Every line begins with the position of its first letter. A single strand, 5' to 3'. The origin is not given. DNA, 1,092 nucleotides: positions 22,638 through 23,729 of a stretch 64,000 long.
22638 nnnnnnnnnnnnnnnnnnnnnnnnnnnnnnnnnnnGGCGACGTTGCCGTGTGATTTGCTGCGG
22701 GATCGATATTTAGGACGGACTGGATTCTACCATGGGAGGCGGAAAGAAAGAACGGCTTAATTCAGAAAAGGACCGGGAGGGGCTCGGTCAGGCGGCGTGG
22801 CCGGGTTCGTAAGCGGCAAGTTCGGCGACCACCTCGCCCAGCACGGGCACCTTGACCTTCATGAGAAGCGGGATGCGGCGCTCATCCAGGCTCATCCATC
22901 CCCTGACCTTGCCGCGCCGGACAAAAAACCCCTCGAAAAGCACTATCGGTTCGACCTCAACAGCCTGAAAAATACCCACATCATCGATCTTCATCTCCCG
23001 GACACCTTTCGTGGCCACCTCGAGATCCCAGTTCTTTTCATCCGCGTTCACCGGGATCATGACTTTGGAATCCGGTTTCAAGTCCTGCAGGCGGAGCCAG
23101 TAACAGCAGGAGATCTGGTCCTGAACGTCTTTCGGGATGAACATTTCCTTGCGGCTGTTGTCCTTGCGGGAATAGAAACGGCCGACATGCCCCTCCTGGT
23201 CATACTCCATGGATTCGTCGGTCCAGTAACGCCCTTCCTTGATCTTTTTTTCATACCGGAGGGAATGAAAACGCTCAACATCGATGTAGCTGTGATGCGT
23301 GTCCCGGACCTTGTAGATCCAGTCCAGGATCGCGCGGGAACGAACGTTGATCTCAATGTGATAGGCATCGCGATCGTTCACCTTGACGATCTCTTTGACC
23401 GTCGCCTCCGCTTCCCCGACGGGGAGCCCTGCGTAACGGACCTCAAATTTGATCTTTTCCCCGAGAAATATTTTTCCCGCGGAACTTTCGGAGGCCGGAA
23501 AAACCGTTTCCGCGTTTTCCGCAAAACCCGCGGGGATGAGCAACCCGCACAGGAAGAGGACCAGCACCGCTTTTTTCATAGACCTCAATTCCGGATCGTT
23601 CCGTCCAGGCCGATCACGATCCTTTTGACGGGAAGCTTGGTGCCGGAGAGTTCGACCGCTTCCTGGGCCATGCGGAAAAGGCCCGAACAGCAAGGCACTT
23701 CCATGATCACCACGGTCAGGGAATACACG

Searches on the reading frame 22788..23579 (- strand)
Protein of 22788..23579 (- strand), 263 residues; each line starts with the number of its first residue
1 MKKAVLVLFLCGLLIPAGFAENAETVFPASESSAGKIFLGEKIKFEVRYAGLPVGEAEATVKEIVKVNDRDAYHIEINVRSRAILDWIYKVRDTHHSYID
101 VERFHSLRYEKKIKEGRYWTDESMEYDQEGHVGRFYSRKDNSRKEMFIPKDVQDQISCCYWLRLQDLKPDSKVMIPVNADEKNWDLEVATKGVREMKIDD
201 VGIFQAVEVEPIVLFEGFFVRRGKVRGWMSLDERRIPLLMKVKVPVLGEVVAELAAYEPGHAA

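Call 3: search_protein_families(library=pfam, proteins=[window:22788-23579:-], max_evalue=0.01)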
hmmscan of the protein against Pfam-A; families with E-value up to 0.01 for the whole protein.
window:22788-23579:- (263 aa): 1 family
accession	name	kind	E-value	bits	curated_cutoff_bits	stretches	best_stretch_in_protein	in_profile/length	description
PF11306.15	DUF3108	-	1.6e-35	123.3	26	1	44-254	1-208/209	Protein of unknown function (DUF3108)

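Call 4: search_protein_families(library=ncbifam, proteins=[window:22788-23579:-], max_evalue=0.01)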
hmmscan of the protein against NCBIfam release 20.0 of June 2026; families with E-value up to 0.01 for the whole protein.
window:22788-23579:- (263 aa): 0 families
